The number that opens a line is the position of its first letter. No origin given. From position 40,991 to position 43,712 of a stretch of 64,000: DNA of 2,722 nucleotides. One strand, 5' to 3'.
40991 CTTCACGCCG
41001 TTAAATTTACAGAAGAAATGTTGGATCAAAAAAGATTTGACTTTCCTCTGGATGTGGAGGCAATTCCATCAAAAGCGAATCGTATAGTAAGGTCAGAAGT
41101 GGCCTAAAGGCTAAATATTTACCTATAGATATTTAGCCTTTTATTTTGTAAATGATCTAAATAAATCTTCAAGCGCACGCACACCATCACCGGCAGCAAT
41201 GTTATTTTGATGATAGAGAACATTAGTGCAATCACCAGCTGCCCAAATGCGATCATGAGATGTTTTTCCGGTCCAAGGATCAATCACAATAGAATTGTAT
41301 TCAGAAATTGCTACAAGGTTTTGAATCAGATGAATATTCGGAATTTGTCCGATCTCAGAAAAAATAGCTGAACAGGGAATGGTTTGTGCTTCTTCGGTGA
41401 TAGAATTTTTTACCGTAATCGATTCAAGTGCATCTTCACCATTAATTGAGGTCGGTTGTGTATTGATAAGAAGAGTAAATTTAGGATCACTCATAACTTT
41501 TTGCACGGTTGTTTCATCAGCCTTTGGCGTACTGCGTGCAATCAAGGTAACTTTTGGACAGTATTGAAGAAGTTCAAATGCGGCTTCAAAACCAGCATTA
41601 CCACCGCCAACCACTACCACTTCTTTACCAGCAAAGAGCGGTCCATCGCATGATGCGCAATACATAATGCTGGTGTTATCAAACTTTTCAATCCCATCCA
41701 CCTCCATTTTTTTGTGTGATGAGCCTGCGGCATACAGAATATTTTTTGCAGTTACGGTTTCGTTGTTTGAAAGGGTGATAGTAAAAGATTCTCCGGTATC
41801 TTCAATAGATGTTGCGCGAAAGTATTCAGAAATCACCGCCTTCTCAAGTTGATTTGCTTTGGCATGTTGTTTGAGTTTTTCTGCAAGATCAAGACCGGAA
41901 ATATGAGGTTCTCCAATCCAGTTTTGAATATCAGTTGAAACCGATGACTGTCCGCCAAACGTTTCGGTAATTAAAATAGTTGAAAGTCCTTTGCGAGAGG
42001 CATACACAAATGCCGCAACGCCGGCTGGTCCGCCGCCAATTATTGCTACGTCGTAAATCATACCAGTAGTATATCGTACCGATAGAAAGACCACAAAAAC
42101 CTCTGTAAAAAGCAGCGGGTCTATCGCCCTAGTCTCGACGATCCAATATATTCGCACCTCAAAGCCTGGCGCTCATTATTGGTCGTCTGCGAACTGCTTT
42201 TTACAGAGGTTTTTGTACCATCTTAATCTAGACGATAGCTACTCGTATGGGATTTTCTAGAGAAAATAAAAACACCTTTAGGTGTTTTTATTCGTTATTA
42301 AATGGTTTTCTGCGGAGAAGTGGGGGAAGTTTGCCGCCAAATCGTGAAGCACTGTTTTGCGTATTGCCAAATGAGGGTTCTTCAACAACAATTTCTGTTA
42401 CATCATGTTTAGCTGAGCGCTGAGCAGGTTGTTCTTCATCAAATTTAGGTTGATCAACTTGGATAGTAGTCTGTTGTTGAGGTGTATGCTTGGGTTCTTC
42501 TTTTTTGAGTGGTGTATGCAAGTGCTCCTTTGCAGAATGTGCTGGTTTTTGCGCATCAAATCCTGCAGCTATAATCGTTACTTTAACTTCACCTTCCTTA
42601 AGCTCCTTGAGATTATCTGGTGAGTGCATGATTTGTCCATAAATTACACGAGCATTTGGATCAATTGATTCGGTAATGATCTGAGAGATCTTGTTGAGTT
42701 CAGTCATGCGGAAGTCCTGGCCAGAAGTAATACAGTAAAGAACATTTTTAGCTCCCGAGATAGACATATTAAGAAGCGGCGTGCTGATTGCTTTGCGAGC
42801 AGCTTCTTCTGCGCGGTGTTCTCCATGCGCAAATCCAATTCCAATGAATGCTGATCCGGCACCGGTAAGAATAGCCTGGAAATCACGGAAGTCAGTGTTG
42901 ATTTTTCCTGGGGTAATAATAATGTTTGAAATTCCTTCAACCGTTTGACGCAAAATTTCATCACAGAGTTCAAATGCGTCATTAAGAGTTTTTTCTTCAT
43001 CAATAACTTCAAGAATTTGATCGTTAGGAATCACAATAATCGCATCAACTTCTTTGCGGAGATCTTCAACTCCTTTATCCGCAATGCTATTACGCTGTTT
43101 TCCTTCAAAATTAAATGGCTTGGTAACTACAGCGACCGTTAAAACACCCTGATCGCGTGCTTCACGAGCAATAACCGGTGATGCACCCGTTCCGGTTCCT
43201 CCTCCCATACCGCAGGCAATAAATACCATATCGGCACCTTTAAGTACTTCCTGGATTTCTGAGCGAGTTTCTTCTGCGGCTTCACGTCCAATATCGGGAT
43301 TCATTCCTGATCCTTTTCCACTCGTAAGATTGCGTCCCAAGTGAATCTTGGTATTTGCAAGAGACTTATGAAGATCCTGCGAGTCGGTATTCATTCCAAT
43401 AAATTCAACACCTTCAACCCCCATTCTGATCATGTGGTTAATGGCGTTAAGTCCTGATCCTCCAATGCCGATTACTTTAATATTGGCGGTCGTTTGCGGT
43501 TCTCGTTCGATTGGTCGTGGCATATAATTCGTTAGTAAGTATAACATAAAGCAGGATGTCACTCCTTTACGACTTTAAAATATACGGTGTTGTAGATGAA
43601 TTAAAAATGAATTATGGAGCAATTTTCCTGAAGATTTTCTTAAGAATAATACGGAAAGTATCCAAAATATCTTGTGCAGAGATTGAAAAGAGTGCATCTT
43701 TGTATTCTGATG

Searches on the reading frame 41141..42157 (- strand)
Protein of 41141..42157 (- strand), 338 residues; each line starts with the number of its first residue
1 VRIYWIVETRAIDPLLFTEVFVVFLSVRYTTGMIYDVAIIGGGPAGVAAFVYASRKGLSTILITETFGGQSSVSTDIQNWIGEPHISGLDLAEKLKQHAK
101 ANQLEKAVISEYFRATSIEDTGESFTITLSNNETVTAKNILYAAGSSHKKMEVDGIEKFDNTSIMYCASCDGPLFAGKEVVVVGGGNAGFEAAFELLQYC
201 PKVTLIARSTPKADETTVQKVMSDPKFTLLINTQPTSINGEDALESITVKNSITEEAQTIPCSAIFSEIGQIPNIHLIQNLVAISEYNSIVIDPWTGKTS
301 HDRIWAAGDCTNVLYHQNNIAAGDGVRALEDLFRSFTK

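Call 19: search_protein_families(library=ncbifam, proteins=[window:41141-42157:-])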
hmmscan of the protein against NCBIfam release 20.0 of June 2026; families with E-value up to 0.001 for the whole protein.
window:41141-42157:- (338 aa): 89 families (the best 25 are shown)
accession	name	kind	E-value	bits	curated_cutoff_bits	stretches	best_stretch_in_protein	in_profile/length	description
TIGR03140.1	AhpF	equivalog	3.2e-75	253.6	502.9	1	34-328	212-504/515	alkyl hydroperoxide reductase subunit F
TIGR01292.1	TRX_reduct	equivalog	2.7e-71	239.8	343.45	1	35-331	1-295/300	thioredoxin-disulfide reductase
TIGR03143.1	AhpF_homolog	hypoth_equivalog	7.8e-45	153.5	687.65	1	33-328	3-300/555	putative alkyl hydroperoxide reductase F subunit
NF007614.0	PRK10262.1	equivalog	7.3e-29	100.9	644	1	37-331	9-309/321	thioredoxin-disulfide reductase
TIGR02053.1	MerA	equivalog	5.6e-21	75.1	454.45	1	114-332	108-328/465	mercury(II) reductase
TIGR04018.1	Bthiol_YpdA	hypoth_equivalog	1.3e-20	73.5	339.9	1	95-312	73-290/316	YpdA family putative bacillithiol disulfide reductase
TIGR01350.1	lipoamide_DH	equivalog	1.9e-17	63.2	408.8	1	110-314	105-312/461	dihydrolipoyl dehydrogenase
NF004776.0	PRK06116.1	equivalog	2.3e-14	53.3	480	1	124-334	120-327/450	glutathione-disulfide reductase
NF005883.0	PRK07845.1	equivalog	3e-13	49.6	479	1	180-325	180-327/466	NAD(P)H-quinone dehydrogenase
NF004945.0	PRK06292.2-3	equivalog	2.4e-11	43.3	494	1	98-313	95-307/457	dihydrolipoyl dehydrogenase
NF005691.0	PRK07494.1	equivalog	5e-11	41.8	459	2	34-100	8-73/404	UbiH/UbiF family hydroxylase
NF009410.0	PRK12771.1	subfamily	9.3e-11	41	516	0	176-206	137-167/566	NAD(P)-binding protein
NF004991.0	PRK06370.1-3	subfamily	2.3e-10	39.6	620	1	131-312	159-343/509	FAD-containing oxidoreductase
NF004943.0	PRK06292.2-1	equivalog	2.9e-10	39.5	432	1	114-316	108-315/456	dihydrolipoyl dehydrogenase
TIGR03385.1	CoA_CoA_reduc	equivalog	3.2e-10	39.4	578.8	1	98-316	60-288/439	CoA-disulfide reductase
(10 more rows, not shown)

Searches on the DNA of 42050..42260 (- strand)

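Call 81: search_rna_families(source=window, start=42050, end=42260, threshold=evalue, max_evalue=10)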
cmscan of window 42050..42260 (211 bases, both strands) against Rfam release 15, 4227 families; matches with E-value up to 10: 2.
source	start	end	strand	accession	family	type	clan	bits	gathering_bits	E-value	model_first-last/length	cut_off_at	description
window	42093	42216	-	RF04094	MIR537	Gene; miRNA;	-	17.2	100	0.13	1-151/151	no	MIR537 microRNA precursor family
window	42082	42172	-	RF03152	RAGATH-1-hammerhead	Gene; ribozyme;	-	14.2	56.3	5.8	1-77/77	no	RAGATH-1 hammerhead ribozyme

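Call 100: search_dna_similar(query=window:42093-42216:-, collection=phages, mode=distant, max_evalue=0.01, max_rows=5)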
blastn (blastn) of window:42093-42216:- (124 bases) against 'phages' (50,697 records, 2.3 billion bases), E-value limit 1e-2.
No match.

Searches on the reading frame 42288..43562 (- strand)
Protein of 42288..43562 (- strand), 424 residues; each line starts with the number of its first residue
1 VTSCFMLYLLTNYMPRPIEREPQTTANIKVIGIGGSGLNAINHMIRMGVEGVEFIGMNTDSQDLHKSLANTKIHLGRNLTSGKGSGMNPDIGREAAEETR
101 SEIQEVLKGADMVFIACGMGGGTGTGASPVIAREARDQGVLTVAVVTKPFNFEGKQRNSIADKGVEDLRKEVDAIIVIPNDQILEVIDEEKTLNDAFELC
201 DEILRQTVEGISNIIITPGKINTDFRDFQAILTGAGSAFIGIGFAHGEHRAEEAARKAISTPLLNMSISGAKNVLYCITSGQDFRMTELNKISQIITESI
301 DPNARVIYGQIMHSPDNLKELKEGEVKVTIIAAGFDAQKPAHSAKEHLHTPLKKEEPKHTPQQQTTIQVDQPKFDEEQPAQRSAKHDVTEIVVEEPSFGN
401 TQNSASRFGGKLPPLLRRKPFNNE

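Call 19: search_protein_families(library=ncbifam, proteins=[window:42288-43562:-])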
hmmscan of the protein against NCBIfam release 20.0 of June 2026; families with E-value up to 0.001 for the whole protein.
window:42288-43562:- (424 aa): 1 family
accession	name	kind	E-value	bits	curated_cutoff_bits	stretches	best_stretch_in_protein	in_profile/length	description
TIGR00065.1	ftsZ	equivalog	4.3e-116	388.1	295.2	1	21-358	13-343/353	cell division protein FtsZ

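Call 26: find_homologous_proteins(query=window:42288-43562:-, max_evalue=1e-30)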
Query window:42288-43562:- (424 aa): 8000 proteins with E <= 1e-30 among 8000 candidates; the best 120 are listed.
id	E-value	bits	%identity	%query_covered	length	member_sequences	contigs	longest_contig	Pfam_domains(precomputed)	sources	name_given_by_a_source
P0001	9.0e-269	909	100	97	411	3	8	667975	PF00091.32,PF12327.14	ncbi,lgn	ncbi:MAG TPA: cell division protein FtsZ [Candidatus Paceibacterota bacterium]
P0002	1.6e-203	695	79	97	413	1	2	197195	PF00091.32,PF12327.14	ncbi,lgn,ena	-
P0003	5.1e-130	453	56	96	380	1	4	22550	PF00091.32,PF12327.14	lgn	-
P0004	1.3e-127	445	53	96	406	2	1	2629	PF00091.32,PF12327.14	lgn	-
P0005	1.3e-127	445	57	91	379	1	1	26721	PF00091.32,PF12327.14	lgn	-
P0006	1.9e-127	444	54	93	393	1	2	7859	PF00091.32,PF12327.14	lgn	-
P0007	2.4e-127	444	64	76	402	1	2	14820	PF00091.32,PF12327.14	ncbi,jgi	ncbi:MAG: cell division protein FtsZ [Planctomycetota bacterium]|jgi:cell division protein FtsZ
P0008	4.8e-127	443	51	96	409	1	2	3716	PF00091.32,PF12327.14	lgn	-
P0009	1.3e-126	441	62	76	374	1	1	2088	PF00091.32,PF12327.14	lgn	-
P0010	1.7e-126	441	59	85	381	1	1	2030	PF00091.32,PF12327.14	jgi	jgi:cell division protein FtsZ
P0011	3.8e-126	440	53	95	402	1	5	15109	PF00091.32,PF12327.14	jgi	jgi:cell division protein FtsZ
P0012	4.5e-126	440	53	95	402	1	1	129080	PF00091.32,PF12327.14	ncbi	-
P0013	8.3e-126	439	51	96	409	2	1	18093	PF00091.32,PF12327.14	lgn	-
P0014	9.3e-126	439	53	93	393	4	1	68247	PF00091.32,PF12327.14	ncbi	-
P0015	9.5e-126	438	62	76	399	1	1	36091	PF00091.32,PF12327.14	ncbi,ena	-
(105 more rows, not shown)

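Call 27: find_encoding_contigs(protein=P0002, flank=10000, max_places=4)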
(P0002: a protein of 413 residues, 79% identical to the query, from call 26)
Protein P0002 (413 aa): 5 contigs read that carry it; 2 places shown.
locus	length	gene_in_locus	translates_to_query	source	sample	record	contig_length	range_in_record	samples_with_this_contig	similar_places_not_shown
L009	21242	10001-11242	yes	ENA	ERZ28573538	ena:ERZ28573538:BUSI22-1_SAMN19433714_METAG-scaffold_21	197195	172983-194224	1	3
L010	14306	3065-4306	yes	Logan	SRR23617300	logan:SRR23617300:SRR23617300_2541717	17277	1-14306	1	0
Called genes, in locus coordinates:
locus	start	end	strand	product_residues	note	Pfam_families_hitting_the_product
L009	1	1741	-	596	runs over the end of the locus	PF00009:GTP_EFTU, PF03144:GTP_EFTU_D2 (weak), PF14492:EFG_III, PF00679:EFG_C, PF06421:LepA_C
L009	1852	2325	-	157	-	-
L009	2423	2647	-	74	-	-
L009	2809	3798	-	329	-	PF03462:PCRF, PF00472:RF-1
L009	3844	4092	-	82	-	PF01197:Ribosomal_L31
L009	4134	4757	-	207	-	PF13177:DNA_pol3_delta2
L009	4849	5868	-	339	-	PF00022:Actin, PF06723:MreB_Mbl, PF11104:PilM_2 (faint), PF14450:FtsA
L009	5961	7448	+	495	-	-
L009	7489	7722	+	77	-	-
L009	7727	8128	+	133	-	PF02130:YbeY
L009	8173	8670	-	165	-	-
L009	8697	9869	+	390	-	PF02491:SHS2_FTSA (weak), PF11104:PilM_2 (weak), PF14450:FtsA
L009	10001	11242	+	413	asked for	PF00091:Tubulin, PF12327:FtsZ_C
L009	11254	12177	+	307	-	PF00890:FAD_binding_2 (faint), PF01134:GIDA (faint), PF01266:DAO (faint), PF03486:HI0933_like (faint), PF07992:Pyr_redox_2, PF12831:FAD_oxidored (weak), PF13738:Pyr_redox_3, PF00070:Pyr_redox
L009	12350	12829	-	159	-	-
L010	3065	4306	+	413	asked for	PF00091:Tubulin, PF12327:FtsZ_C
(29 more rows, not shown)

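Call 32: find_encoding_contigs(protein=P0001, flank=10000, max_places=10)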
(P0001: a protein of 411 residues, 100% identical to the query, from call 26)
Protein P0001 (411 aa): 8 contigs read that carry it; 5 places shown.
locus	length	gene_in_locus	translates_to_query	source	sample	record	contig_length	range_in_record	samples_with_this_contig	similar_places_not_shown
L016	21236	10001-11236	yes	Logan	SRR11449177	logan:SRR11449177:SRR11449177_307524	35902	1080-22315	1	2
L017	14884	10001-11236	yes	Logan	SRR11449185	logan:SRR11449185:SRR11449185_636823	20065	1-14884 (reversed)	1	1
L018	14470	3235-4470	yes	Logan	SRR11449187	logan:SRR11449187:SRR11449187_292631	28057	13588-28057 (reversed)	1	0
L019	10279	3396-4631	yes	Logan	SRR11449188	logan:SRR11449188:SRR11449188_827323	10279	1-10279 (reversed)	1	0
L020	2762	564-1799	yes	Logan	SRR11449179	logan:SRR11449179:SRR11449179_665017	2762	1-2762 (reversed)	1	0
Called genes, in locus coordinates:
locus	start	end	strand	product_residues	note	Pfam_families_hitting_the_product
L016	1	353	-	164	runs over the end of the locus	-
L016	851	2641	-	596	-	PF00009:GTP_EFTU, PF03144:GTP_EFTU_D2 (weak), PF14492:EFG_III, PF00679:EFG_C, PF06421:LepA_C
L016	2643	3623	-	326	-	PF03462:PCRF, PF00472:RF-1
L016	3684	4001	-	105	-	PF01197:Ribosomal_L31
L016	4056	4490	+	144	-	-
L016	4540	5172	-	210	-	PF13177:DNA_pol3_delta2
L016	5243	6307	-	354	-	PF00022:Actin (weak), PF06723:MreB_Mbl, PF11104:PilM_2 (faint), PF14450:FtsA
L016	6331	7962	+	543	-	-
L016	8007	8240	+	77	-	-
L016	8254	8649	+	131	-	PF02130:YbeY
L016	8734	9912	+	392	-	PF02491:SHS2_FTSA (faint), PF11104:PilM_2 (weak), PF14450:FtsA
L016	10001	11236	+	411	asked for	PF00091:Tubulin, PF12327:FtsZ_C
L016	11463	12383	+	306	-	PF00890:FAD_binding_2 (faint), PF01134:GIDA (faint), PF01266:DAO (faint), PF01494:FAD_binding_3 (faint), PF07992:Pyr_redox_2, PF12831:FAD_oxidored, PF13738:Pyr_redox_3, PF00070:Pyr_redox (weak), +1 more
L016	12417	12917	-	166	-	-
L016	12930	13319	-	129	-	-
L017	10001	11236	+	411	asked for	PF00091:Tubulin, PF12327:FtsZ_C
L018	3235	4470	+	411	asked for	PF00091:Tubulin, PF12327:FtsZ_C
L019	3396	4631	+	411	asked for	PF00091:Tubulin, PF12327:FtsZ_C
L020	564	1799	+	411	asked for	PF00091:Tubulin, PF12327:FtsZ_C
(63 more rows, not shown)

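Call 72: list_cluster_members(proteins=[P0001])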
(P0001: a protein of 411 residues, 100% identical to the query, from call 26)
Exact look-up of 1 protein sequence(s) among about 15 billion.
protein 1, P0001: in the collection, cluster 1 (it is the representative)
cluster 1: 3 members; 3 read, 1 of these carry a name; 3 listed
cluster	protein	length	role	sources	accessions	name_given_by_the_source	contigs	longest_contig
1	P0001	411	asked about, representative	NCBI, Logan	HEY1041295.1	MAG TPA: cell division protein FtsZ [Candidatus Paceibacterota bacterium]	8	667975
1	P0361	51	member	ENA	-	-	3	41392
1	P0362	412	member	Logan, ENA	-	-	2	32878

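Call 73: find_encoding_contigs(protein=P0362, flank=10000, max_places=3)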
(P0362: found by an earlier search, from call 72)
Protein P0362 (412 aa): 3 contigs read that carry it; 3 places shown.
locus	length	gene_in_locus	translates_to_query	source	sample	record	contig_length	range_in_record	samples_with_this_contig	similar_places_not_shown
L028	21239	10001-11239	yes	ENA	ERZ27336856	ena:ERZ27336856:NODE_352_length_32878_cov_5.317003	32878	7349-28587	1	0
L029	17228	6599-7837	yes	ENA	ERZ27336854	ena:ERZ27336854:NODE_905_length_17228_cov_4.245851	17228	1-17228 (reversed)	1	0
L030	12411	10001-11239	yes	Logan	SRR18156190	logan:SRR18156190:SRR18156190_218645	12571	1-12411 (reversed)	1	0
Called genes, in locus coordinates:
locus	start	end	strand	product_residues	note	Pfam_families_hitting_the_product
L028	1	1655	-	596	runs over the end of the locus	PF00009:GTP_EFTU, PF14492:EFG_III, PF00679:EFG_C, PF06421:LepA_C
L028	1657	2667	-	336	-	PF03462:PCRF, PF00472:RF-1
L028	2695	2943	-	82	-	PF01197:Ribosomal_L31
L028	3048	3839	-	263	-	-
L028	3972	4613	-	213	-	PF13177:DNA_pol3_delta2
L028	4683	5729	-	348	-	PF00022:Actin (weak), PF06723:MreB_Mbl, PF11104:PilM_2 (faint), PF14450:FtsA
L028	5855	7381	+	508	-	-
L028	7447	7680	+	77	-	-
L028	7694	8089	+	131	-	PF02130:YbeY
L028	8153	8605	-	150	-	-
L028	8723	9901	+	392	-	PF02491:SHS2_FTSA (faint), PF11104:PilM_2, PF14450:FtsA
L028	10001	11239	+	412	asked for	PF00091:Tubulin, PF12327:FtsZ_C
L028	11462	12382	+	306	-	PF00890:FAD_binding_2 (faint), PF01134:GIDA (faint), PF01266:DAO (faint), PF01494:FAD_binding_3 (faint), PF07992:Pyr_redox_2, PF12831:FAD_oxidored, PF13738:Pyr_redox_3, PF00070:Pyr_redox (weak), +1 more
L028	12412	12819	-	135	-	-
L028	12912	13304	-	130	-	-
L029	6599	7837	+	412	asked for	PF00091:Tubulin, PF12327:FtsZ_C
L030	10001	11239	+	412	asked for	PF00091:Tubulin, PF12327:FtsZ_C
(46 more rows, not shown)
